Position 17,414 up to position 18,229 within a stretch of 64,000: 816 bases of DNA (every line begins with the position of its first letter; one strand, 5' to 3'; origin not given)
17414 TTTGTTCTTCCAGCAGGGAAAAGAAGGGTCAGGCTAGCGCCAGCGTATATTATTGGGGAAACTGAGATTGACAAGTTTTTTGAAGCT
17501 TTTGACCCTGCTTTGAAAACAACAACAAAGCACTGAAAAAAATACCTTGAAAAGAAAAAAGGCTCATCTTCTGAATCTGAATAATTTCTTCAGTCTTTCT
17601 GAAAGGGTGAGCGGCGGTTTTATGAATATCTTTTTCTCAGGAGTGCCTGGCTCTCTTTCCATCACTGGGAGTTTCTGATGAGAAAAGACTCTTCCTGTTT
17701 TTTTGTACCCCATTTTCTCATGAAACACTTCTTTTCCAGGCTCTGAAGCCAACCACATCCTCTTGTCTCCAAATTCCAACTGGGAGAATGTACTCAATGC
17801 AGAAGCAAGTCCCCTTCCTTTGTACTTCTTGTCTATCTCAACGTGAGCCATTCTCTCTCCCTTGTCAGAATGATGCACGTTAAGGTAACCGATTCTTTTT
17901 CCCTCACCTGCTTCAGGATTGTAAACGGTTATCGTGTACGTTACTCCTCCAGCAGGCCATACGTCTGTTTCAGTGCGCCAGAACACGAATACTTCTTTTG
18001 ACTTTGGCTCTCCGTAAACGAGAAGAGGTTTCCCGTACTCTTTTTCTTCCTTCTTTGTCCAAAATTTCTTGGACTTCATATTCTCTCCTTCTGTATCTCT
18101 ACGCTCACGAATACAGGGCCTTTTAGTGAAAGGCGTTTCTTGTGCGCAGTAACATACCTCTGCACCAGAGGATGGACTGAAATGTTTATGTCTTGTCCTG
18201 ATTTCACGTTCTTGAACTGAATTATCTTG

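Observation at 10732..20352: Compact Cys-tRNA formation island: both tRNA-Cys genes, CysRS, SepCysS, SepRS and candidate accessory genes within 9.6 kb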

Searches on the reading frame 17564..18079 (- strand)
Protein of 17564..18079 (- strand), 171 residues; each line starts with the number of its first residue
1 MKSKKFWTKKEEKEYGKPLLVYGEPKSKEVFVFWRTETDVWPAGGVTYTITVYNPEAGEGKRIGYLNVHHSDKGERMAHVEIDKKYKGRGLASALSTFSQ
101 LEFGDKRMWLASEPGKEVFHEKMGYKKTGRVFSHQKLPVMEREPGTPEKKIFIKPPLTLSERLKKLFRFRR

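Call 4: search_protein_families(library=pfam, proteins=[window:17564-18079:-], max_evalue=0.01)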
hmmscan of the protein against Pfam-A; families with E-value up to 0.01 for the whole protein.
window:17564-18079:- (171 aa): 3 families
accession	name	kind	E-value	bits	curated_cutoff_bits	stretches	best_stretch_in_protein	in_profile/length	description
PF13508.13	Acetyltransf_7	-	3e-05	24.7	27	1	59-127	11-84/84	Acetyltransferase (GNAT) domain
PF13673.13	Acetyltransf_10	-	3.7e-05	24.2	23.6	1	60-136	40-118/128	Acetyltransferase (GNAT) domain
PF14542.12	Acetyltransf_CG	-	0.0088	16.6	30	0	59-96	8-46/80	GCN5-related N-acetyl-transferase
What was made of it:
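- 17564..18079 (-): 171-aa divergent GNAT-fold acetyltransferase. Its start overlaps the sepS stop (ATGA). Substrate unknown. Weak Pfam GNAT hits (call 4).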

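Call 5: search_protein_families(library=ncbifam, proteins=[window:17564-18079:-], max_evalue=0.01)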
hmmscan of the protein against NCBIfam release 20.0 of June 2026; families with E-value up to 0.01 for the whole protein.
window:17564-18079:- (171 aa): 0 families

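Call 28: find_homologous_proteins(query=window:17564-18079:-, max_evalue=0.001)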
Query window:17564-18079:- (171 aa): 1 proteins with E <= 0.001 among 43 candidates.
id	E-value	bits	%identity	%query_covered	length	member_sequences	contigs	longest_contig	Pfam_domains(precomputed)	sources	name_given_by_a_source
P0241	1.8e-110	385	100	100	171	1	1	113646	-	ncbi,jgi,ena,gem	-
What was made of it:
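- Tried and rejected: A word-indexed homolog search for the GNAT found only the query itself (call 28).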

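Call 30: list_cluster_members(proteins=[P0241, P0001, P0002])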
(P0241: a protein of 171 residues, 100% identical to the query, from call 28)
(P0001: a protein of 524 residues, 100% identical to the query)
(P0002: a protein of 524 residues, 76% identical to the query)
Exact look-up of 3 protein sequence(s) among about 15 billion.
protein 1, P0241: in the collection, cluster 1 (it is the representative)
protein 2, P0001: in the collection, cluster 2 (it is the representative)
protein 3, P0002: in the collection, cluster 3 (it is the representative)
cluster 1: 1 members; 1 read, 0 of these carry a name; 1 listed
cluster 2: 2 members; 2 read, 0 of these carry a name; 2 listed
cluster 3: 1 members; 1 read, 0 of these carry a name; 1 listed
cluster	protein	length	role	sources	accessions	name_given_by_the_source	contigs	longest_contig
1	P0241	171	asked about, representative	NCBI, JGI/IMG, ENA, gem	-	-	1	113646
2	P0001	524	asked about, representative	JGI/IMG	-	-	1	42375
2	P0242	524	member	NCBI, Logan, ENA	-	-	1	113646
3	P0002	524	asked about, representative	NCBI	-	-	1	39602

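Call 37: search_protein_representatives(protein=window:17564-18079:-)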
Query: 171 residues. Proteins with E-value up to 0.001 (for the whole library): 4; up to 1e-10: 2; up to 1e-30: 1. The best 4 are listed.
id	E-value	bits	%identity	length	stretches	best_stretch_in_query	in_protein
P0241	5.6e-111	384.6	100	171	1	1-171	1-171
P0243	7.9e-17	78.0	37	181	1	8-170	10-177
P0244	1.2e-10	57.8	37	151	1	8-154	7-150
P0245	1.2e-04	38.4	33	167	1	13-157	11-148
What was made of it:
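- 17564..18079 (-): Only 4 family representatives (call 37).
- Tried and rejected: The exhaustive HMMER search found just 3 relatives (call 37).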

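Call 38: find_encoding_contigs(protein=P0244, flank=8000, max_places=3)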
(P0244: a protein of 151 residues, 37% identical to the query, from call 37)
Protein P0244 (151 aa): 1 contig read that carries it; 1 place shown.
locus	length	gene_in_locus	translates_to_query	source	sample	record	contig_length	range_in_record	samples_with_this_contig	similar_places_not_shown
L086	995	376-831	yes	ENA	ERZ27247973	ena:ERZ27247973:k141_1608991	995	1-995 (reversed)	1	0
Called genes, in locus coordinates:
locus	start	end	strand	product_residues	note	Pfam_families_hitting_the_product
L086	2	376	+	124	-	?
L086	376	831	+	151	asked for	PF13673:Acetyltransf_10 (weak), PF13508:Acetyltransf_7 (weak)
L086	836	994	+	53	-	?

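Call 39: find_encoding_contigs(protein=P0245, flank=8000, max_places=3)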
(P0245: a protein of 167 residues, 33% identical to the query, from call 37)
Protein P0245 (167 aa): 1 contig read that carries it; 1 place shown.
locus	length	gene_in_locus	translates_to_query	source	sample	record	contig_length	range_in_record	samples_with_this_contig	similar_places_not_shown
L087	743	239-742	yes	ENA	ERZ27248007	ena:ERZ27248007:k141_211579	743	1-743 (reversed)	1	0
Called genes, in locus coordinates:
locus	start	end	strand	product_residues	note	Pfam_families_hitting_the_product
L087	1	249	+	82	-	?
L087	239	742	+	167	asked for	PF00583:Acetyltransf_1 (weak), PF13673:Acetyltransf_10, PF13508:Acetyltransf_7 (weak)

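Call 43: search_solved_structures(query=A2, max_evalue=10)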
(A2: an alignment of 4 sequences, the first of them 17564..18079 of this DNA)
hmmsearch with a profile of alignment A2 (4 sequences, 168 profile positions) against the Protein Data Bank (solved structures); distinct sequences matched with E-value up to 10: 49.
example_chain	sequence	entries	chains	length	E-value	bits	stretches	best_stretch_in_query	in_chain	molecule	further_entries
8osp_A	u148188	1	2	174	6e-05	26.4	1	65-126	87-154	N-acetyltransferase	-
1tiq_A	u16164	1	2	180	0.00059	23.2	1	66-128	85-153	Protease synthase and sporulation negative regulatory protein PAI 1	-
1i21_A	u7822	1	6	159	0.0012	22.2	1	30-127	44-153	GLUCOSAMINE-PHOSPHATE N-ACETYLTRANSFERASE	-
1i12_A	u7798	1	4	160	0.0013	22.1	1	30-127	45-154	GLUCOSAMINE-PHOSPHATE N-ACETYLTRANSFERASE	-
1i1d_A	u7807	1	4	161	0.0013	22.1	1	30-127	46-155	GLUCOSAMINE-PHOSPHATE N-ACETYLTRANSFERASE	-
2q0y_A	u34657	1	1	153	0.0026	21.1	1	73-129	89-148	GCN5-related N-acetyltransferase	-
2cnm_A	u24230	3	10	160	0.02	18.2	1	67-126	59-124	MODIFICATION OF 30S RIBOSOMAL SUBUNIT PROTEIN S18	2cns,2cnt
3t90_A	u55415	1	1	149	0.023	18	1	68-127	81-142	Glucose-6-phosphate acetyltransferase 1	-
3fb3_A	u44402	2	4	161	0.033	17.5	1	65-124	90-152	N-acetyltransferase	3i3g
4r3k_A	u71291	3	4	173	0.035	17.4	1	72-127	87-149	Uncharacterized N-acetyltransferase SSO0209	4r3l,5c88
4pv6_C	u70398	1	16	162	0.036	17.4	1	68-127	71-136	N-terminal acetyltransferase complex subunit [ARD1]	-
4lx9_A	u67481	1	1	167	0.042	17.2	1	72-127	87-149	ARCHAEAL AMINO-TERMINAL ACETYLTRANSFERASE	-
2x7b_A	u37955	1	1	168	0.043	17.1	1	72-127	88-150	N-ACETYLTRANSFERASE SSO0209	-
4my0_A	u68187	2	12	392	0.054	16.8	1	74-124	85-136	GCN5-related N-acetyltransferase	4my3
6yug_A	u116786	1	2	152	0.059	16.7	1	69-103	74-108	Diamine acetyltransferase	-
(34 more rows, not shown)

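Call 49: predict_structure(alignment_id=A2)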
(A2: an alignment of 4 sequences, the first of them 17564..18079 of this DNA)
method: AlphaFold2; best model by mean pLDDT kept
length: 171 residues; sequences in the alignment: 4
mean_pLDDT: 81.3   pTM: 0.76
mean pLDDT of the five models: 81.3, 81.1, 80.4, 80.3, 73.4
residues with pLDDT >= 90: 36; 70-90: 105; 50-70: 26; < 50: 4
segments of 3 or more residues with pLDDT < 50: 1-3
pLDDT, mean of each block of 10 residues (from residue 1): 67 90 77 85 79 77 90 78 87 89 85 88 88 85 74 74 74 53
secondary structure, 60 per line:
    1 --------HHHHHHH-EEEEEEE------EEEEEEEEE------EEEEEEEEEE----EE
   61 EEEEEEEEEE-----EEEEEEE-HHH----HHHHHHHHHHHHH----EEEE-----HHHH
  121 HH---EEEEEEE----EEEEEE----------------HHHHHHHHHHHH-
elements in order: H9-15 E17-23 E30-38 E45-54 E59-70 E76-82 H91-103 E108-111 H117-122 E126-132 E137-142 H159-170
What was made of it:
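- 17564..18079 (-): AF2 pLDDT 81 (call 49).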

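Call 53: fold_search(model_id=the predicted structure, library=pdb)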
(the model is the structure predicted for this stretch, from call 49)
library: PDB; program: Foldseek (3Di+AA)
matches with E <= 10: 781; with E <= 0.001: 48
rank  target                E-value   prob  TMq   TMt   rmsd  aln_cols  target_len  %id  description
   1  2fl4                  3.1e-05  1.00  0.45  0.51   4.2       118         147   18  The crystal structure of the spermine/spermidine acetyltransferase from Enterococcus faecalis (released 2006-02-28)
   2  5trm_H                1.1e-04  1.00  0.44  0.47   4.0       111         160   13  Crystal structure of human GCN5 histone acetyltransferase domain (released 2017-12-06)
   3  3lod                  1.2e-04  1.00  0.40  0.46   4.0       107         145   16  The crystal structure of the putative acyl-CoA N-acyltransferase from Klebsiella pneumoniae subsp.pneumoniae MGH 78578 (released 2010-03-16)
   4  5z6n_B                1.4e-04  1.00  0.43  0.49   3.6       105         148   15  Crystal structure of Escherichia coli ElaA (released 2019-01-30)
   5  8h66_D                1.5e-04  1.00  0.44  0.46   4.6       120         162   12  Crystal structure of human GCN5 histone acetyltransferase domain bound with propionyl-CoA (released 2023-05-03)
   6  8h66_F                1.5e-04  1.00  0.44  0.47   4.5       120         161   12  Crystal structure of human GCN5 histone acetyltransferase domain bound with propionyl-CoA (released 2023-05-03)
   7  5trm_J                1.6e-04  1.00  0.45  0.47   4.4       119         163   12  Crystal structure of human GCN5 histone acetyltransferase domain (released 2017-12-06)
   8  5jph_B                1.6e-04  1.00  0.42  0.49   9.7       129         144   12  Structure of a GNAT acetyltransferase SACOL1063 from Staphylococcus aureus in complex with CoA (released 2016-06-29)
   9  5trm_G                1.9e-04  1.00  0.44  0.46   4.5       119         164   12  Crystal structure of human GCN5 histone acetyltransferase domain (released 2017-12-06)
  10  5trm_A                2.1e-04  1.00  0.44  0.47   3.9       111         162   13  Crystal structure of human GCN5 histone acetyltransferase domain (released 2017-12-06)
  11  5jph_A                2.2e-04  1.00  0.43  0.50   9.7       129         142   12  Structure of a GNAT acetyltransferase SACOL1063 from Staphylococcus aureus in complex with CoA (released 2016-06-29)
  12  5trl_B                2.4e-04  1.00  0.45  0.48   4.4       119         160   12  Crystal structure of human GCN5 histone acetyltransferase domain (released 2017-12-06)
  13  8h65_E                2.4e-04  1.00  0.45  0.47   4.8       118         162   12  Crystal structure of human GCN5 histone acetyltransferase domain bound with butyryl-CoA (released 2023-05-03)
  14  5trm_C                2.6e-04  1.00  0.45  0.47   4.0       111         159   13  Crystal structure of human GCN5 histone acetyltransferase domain (released 2017-12-06)
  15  1m1d_A                2.7e-04  1.00  0.42  0.44   4.3       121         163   12  TETRAHYMENA GCN5 WITH BOUND BISUBSTRATE ANALOG INHIBITOR (released 2002-10-30)
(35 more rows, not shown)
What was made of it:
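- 17564..18079 (-): Foldseek finds generic GNATs, E 3e-5 (call 53).
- On GNAT acetyltransferase superfamily (171-aa ORF): Foldseek probability 1.0 to GNATs, TM about 0.45 (call 53).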
